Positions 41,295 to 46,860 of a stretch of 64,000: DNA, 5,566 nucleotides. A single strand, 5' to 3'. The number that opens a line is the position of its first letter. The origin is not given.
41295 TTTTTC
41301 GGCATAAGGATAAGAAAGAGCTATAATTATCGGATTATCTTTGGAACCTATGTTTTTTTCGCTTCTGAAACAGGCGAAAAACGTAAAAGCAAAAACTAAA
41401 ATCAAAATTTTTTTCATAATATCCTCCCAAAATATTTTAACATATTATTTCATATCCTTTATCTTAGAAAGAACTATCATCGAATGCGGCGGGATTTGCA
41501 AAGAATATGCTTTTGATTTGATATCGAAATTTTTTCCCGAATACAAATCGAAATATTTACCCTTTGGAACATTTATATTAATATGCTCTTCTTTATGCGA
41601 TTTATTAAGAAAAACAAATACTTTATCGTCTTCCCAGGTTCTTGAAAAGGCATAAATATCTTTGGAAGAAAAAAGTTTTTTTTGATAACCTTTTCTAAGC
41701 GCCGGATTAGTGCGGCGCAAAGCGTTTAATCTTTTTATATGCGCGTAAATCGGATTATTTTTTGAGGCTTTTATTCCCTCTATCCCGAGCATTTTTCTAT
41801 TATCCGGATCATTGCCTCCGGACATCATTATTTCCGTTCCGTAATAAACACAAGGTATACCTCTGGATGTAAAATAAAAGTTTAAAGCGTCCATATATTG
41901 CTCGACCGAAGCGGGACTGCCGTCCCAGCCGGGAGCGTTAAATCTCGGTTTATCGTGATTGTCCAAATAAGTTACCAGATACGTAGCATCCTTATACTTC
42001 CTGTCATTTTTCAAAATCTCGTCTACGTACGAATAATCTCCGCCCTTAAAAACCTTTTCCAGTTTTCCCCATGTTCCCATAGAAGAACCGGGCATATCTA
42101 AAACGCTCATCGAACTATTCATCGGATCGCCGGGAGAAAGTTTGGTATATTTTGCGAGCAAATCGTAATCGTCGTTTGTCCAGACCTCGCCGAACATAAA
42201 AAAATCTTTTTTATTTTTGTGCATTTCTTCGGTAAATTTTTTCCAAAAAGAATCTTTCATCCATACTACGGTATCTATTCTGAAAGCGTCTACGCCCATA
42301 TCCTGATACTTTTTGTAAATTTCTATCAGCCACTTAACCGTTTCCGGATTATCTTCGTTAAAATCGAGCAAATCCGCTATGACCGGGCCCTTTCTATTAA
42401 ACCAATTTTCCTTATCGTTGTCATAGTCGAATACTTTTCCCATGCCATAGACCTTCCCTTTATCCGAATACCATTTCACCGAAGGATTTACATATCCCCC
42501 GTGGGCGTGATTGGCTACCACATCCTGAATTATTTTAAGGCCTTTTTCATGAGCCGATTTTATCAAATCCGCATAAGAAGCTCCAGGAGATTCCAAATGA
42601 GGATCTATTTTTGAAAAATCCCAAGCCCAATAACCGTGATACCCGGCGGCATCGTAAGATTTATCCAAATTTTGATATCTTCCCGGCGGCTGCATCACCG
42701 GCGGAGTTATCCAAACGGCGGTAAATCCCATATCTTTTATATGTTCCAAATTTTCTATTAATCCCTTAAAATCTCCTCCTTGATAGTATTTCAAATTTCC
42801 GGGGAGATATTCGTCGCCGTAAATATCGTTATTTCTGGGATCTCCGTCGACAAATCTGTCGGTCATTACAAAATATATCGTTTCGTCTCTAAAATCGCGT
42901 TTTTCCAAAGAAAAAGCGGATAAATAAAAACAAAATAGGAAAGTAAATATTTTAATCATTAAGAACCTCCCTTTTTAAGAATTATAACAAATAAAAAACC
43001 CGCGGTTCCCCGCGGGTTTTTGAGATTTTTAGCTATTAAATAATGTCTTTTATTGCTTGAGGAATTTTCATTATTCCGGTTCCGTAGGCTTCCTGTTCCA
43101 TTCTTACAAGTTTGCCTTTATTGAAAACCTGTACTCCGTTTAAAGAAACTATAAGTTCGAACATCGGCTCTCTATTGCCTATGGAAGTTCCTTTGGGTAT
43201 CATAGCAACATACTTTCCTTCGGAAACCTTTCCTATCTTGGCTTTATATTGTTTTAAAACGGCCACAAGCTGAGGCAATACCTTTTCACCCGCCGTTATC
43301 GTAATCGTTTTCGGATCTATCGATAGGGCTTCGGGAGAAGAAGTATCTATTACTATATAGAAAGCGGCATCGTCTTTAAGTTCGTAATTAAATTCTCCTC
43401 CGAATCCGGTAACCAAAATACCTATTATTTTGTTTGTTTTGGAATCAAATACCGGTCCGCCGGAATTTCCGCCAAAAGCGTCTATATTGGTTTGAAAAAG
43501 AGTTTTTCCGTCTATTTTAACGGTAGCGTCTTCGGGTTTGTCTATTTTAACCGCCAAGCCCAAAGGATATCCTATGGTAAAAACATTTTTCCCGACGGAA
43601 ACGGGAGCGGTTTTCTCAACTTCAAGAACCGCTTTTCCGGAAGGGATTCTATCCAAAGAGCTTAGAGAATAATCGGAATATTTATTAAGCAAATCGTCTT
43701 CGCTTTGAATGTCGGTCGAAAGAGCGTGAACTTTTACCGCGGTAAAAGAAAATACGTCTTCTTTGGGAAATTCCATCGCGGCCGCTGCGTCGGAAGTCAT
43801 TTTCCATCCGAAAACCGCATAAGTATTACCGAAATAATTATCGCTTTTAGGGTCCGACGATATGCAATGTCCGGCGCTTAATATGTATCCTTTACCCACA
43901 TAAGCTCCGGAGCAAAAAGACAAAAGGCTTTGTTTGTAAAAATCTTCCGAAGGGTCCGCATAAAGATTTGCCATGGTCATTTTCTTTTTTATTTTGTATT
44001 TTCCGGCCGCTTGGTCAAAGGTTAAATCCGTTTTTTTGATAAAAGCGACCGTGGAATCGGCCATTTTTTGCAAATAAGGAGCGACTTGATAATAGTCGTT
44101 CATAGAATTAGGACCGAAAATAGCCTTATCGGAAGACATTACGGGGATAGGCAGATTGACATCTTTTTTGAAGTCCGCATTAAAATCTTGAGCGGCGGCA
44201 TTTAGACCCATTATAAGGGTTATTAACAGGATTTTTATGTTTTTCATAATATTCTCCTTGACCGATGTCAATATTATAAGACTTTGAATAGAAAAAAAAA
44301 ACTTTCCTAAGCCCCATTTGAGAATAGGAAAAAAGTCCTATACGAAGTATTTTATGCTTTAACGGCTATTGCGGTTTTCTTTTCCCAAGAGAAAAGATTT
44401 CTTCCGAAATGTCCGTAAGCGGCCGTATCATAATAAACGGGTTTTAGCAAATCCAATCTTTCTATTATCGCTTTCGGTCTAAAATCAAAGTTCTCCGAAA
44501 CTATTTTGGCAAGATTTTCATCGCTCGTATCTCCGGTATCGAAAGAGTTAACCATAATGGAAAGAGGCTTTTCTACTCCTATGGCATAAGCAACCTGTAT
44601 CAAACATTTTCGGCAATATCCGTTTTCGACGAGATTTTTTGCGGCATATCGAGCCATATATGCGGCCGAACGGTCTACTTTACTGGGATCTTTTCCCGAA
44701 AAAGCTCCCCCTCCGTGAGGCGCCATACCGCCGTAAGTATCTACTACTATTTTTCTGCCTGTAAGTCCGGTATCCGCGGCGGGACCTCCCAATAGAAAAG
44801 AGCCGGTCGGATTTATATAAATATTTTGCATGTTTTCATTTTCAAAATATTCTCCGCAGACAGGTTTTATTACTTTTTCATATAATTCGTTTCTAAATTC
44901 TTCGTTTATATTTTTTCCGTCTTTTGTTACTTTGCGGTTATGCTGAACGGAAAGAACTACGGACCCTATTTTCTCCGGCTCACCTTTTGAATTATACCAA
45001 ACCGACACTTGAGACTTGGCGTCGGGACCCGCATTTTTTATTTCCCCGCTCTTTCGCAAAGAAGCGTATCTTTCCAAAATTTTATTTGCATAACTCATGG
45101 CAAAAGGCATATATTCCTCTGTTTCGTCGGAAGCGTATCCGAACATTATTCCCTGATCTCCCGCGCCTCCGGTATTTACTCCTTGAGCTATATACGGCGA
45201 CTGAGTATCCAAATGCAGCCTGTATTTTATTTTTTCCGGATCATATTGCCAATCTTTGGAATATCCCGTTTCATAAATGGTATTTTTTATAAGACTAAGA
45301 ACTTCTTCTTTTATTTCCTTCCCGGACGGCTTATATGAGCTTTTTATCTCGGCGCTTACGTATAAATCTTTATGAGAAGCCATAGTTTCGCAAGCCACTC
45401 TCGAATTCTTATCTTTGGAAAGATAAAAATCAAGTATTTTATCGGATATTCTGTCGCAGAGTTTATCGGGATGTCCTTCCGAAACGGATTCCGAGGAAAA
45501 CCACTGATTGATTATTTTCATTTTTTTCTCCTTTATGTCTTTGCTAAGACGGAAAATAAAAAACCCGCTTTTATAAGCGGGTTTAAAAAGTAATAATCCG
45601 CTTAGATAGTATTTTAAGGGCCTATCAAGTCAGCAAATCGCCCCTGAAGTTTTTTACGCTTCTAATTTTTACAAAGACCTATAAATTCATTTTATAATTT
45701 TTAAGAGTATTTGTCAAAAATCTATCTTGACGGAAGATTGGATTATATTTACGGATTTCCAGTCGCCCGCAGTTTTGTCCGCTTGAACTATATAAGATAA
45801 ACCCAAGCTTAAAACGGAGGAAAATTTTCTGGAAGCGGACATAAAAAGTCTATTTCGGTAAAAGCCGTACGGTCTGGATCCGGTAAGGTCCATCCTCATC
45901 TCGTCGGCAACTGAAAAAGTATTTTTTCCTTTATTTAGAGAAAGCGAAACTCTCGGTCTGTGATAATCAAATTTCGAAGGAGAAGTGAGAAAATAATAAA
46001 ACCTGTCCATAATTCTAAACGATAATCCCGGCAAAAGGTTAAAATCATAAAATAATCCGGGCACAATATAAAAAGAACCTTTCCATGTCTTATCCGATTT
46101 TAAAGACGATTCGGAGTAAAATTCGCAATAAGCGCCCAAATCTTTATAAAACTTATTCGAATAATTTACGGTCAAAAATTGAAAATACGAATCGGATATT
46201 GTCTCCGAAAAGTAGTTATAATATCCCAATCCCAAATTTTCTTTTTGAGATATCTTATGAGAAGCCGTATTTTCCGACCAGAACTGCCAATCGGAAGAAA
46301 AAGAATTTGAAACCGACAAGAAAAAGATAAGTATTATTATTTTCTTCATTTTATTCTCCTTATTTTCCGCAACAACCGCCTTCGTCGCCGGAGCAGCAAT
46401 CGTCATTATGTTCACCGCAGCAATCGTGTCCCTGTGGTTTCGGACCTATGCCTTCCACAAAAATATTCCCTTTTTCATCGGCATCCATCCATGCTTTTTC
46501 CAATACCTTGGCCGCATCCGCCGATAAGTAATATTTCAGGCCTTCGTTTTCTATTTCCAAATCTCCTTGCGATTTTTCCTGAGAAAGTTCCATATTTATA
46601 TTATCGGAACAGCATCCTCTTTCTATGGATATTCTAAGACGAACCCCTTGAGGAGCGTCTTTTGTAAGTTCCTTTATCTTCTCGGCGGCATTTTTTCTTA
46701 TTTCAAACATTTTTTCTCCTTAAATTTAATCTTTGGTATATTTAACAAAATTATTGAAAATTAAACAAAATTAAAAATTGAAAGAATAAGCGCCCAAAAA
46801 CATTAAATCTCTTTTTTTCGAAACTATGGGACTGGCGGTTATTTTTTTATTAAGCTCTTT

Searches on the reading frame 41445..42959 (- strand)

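Call 60: search_protein_families(library=pfam, max_evalue=0.0001, proteins=[window:41445-42959:-])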
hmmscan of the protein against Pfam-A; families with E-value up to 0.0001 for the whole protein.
window:41445-42959:- (504 aa): 2 families
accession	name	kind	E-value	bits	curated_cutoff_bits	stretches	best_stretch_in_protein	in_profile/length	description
PF00128.31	Alpha-amylase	-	6.5e-43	148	22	1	30-381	1-358/446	Alpha amylase, catalytic domain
PF16657.11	Malt_amylase_C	-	8.2e-09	35.9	27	1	433-494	11-73/75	Maltogenic Amylase, C-terminal domain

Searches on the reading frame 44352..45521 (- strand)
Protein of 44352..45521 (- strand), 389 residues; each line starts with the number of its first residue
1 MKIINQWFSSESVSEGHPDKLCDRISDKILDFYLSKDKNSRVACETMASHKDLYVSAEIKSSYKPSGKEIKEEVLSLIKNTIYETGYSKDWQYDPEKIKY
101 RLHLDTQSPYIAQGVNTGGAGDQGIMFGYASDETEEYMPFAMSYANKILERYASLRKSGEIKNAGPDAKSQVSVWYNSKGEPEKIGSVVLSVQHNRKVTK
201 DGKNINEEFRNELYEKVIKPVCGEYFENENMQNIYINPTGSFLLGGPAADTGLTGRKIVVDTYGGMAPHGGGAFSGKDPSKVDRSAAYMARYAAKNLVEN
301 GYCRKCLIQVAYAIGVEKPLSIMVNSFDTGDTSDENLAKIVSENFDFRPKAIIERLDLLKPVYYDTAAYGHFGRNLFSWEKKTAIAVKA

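Call 60: search_protein_families(library=pfam, max_evalue=0.0001, proteins=[window:44352-45521:-])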
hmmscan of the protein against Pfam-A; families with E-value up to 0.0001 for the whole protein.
window:44352-45521:- (389 aa): 3 families
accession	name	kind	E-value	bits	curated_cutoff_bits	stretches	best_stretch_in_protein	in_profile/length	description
PF02773.21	S-AdoMet_synt_C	-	2.9e-66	222.1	25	1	244-381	1-138/138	S-adenosylmethionine synthetase, C-terminal domain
PF02772.21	S-AdoMet_synt_M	-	1.2e-38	132.4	29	1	119-242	3-120/120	S-adenosylmethionine synthetase, central domain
PF00438.25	S-AdoMet_synt_N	-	3.8e-27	95.2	33.1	1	6-109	2-99/99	S-adenosylmethionine synthetase, N-terminal domain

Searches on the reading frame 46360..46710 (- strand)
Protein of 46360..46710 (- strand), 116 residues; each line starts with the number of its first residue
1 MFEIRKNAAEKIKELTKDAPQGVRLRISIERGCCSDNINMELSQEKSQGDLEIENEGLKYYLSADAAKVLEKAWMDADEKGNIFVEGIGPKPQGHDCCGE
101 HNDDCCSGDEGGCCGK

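Call 58: search_protein_families(library=pfam, max_evalue=0.0001, proteins=[window:46360-46710:-])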
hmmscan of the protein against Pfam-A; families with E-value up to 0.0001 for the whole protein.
window:46360-46710:- (116 aa): 1 family
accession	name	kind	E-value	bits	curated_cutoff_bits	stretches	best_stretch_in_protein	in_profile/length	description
PF01521.26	Fe-S_biosyn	-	1.4e-07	32.1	26.3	1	3-83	4-92/110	Iron-sulphur cluster biosynthesis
